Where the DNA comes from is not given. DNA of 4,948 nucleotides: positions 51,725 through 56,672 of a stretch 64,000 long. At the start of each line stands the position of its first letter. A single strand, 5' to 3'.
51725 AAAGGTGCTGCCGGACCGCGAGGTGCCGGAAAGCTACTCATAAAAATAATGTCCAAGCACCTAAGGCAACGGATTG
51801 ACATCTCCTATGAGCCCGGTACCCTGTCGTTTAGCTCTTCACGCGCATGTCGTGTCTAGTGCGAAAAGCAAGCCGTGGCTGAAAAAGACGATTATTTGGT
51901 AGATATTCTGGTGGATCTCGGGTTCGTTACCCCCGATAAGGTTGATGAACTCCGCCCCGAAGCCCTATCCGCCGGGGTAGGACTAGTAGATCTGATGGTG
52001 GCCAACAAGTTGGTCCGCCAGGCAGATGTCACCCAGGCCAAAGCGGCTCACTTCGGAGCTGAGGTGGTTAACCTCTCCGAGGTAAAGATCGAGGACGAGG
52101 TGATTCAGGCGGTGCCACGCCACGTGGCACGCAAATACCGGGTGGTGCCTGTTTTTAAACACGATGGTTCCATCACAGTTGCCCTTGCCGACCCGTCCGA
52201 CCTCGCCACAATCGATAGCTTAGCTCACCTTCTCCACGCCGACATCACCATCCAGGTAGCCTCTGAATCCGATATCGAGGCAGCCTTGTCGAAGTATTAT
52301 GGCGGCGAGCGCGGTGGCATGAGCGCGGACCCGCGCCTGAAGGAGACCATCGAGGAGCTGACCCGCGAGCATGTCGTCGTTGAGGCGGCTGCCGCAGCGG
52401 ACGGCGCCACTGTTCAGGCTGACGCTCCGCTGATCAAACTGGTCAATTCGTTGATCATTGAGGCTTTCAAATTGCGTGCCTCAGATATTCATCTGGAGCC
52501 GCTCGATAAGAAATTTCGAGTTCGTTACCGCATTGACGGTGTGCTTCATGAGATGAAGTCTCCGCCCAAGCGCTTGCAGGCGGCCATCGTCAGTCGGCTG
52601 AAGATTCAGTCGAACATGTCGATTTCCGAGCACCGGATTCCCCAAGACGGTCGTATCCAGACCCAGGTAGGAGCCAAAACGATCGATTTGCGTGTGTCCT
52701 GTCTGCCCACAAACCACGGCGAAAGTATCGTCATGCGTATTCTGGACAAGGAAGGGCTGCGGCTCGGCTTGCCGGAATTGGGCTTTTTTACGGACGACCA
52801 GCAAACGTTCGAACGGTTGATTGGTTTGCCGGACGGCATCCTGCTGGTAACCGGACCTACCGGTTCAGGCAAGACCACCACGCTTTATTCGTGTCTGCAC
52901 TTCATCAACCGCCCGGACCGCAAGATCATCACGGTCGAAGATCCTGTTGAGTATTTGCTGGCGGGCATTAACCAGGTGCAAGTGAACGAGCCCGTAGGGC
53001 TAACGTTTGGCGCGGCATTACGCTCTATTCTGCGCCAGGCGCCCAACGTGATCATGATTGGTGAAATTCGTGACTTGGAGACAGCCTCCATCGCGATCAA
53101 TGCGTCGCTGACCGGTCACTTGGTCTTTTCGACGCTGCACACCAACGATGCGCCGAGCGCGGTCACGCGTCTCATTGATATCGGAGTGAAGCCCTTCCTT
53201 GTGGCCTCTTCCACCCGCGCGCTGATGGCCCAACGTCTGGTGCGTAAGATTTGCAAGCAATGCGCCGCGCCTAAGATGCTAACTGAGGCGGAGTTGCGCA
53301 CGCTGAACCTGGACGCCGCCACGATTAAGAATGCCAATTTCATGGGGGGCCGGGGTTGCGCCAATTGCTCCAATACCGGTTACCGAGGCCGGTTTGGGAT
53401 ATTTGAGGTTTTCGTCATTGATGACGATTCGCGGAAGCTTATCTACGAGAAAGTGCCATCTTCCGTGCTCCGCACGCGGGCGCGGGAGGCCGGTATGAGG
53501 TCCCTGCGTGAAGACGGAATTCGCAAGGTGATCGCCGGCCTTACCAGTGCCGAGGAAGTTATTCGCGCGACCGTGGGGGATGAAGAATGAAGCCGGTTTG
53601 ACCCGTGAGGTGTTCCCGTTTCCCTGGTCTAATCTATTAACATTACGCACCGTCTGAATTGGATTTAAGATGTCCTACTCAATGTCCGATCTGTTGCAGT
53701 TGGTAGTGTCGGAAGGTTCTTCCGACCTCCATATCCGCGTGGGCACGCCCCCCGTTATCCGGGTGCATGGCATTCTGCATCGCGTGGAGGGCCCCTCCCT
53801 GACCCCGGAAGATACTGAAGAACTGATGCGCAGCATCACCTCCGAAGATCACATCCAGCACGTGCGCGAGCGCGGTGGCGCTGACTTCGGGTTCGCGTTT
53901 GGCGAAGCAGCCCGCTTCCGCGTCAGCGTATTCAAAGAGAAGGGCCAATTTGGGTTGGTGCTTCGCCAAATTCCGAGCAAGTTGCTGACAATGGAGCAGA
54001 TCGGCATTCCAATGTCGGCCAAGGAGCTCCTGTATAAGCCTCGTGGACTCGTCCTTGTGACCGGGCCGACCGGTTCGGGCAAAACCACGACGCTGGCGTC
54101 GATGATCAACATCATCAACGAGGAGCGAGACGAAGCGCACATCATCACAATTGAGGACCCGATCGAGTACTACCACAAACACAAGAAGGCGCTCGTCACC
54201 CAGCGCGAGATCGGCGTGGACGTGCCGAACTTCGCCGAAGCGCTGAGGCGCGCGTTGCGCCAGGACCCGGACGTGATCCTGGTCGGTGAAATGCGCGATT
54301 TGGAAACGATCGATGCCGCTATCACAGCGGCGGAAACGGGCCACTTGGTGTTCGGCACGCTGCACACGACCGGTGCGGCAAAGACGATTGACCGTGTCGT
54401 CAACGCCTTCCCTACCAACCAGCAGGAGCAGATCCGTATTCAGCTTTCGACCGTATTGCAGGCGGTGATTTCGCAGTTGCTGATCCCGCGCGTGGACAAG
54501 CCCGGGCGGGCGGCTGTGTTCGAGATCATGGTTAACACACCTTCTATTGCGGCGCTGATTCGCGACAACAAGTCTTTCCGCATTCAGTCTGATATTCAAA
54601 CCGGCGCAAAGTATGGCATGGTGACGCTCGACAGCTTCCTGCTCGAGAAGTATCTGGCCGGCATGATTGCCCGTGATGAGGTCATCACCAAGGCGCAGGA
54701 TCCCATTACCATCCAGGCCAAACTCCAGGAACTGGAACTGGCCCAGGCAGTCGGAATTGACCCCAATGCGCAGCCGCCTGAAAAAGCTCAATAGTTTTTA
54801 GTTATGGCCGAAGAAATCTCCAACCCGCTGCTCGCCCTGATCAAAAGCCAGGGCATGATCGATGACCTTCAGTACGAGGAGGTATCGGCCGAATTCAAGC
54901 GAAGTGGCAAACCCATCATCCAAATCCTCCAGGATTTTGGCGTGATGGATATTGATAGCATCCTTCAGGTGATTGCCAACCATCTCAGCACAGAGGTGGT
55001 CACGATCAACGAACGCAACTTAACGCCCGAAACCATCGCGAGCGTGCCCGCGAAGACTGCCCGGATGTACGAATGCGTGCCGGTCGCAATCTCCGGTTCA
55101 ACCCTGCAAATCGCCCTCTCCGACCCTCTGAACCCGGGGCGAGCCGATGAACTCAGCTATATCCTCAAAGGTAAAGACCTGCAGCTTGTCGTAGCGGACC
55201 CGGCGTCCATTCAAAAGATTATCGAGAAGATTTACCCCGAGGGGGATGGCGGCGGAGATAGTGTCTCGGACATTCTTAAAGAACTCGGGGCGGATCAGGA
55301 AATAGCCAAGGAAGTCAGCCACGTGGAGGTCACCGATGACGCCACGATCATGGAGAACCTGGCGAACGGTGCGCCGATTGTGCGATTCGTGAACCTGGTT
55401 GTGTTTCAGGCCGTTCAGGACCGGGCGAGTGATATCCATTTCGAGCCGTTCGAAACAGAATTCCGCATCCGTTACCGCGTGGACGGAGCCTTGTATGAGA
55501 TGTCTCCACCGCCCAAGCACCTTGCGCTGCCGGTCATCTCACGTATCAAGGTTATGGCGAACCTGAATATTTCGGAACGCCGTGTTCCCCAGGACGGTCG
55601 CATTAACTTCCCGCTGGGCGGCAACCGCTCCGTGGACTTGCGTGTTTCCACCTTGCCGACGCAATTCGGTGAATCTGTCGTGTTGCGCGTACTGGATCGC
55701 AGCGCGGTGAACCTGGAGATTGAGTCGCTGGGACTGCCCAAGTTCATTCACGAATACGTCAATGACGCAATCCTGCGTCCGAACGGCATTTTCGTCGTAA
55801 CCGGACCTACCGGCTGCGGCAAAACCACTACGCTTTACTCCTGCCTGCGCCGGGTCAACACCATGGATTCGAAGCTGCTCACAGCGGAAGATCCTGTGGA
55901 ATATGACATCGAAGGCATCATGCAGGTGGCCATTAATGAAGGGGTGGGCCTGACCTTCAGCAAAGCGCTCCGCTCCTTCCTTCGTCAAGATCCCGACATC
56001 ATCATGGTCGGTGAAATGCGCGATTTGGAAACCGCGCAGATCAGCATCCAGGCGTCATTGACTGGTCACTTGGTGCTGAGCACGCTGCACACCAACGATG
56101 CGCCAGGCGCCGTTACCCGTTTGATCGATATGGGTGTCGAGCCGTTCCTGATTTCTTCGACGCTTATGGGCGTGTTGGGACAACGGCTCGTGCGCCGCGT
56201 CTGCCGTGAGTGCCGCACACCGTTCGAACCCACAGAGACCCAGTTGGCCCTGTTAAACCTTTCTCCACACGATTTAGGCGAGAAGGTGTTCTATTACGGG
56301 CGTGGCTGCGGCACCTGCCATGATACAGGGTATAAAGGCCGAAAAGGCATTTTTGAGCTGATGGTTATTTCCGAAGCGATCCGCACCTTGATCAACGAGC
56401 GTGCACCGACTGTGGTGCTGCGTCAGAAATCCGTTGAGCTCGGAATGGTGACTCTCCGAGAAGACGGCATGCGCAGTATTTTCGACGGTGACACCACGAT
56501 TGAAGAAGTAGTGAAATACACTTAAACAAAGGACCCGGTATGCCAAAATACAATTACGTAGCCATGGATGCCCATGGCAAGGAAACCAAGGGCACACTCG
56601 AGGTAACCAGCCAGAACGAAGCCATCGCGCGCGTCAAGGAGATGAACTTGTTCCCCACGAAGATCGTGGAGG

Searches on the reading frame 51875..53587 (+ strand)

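Call 22: search_protein_families(library=pfam, proteins=[window:51875-53587:+], max_evalue=0.001)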
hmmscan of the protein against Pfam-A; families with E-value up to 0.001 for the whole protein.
window:51875-53587:+ (571 aa): 4 families
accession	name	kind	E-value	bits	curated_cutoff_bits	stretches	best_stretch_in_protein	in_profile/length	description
PF00437.27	T2SSE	-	1.3e-134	449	24.9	1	182-564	4-370/370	Type II/IV secretion system protein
PF05157.20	MshEN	-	7.4e-22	77.6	23.1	1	60-147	1-89/90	MshEN domain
PF13191.12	AAA_16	-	0.00051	21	32.6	0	317-410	22-106/167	AAA ATPase domain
PF13401.12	AAA_22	-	0.001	19.9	27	0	320-358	5-43/130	AAA domain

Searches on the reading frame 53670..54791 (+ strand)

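Call 22: search_protein_families(library=pfam, proteins=[window:53670-54791:+], max_evalue=0.001)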
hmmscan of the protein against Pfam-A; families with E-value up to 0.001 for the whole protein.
window:53670-54791:+ (374 aa): 8 families
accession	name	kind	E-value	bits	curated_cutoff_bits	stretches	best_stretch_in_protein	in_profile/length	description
PF00437.27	T2SSE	-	1.1e-52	179.4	24.9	1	8-281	15-287/370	Type II/IV secretion system protein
PF13401.12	AAA_22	-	1.5e-05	25.7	27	1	124-209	4-94/130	AAA domain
PF13604.12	AAA_30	-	2.9e-05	24.3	27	1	117-216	10-105/191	AAA domain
PF04851.21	ResIII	-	0.00015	22.1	22.5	1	125-179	23-74/164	Type III restriction enzyme, res subunit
PF13191.12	AAA_16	-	0.00017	22.6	32.6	1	126-204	25-110/167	AAA ATPase domain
PF13245.12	AAA_19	-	0.00059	20.5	25.1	0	125-159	11-45/134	AAA domain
PF25199.1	nSTAND_NTPase5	-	0.00062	20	34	0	123-171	39-86/145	Novel STAND NTPase 5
PF13555.12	AAA_29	-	0.00097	19.3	27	0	120-148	17-45/61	P-loop containing region of AAA domain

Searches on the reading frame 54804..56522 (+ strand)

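Call 22: search_protein_families(library=pfam, proteins=[window:54804-56522:+], max_evalue=0.001)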
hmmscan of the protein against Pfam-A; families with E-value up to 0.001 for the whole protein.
window:54804-56522:+ (573 aa): 2 families
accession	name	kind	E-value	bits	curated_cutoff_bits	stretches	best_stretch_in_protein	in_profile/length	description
PF00437.27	T2SSE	-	2.3e-132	441.6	24.9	1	188-570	4-369/370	Type II/IV secretion system protein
PF05157.20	MshEN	-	7e-18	64.8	23.1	1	63-148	3-88/90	MshEN domain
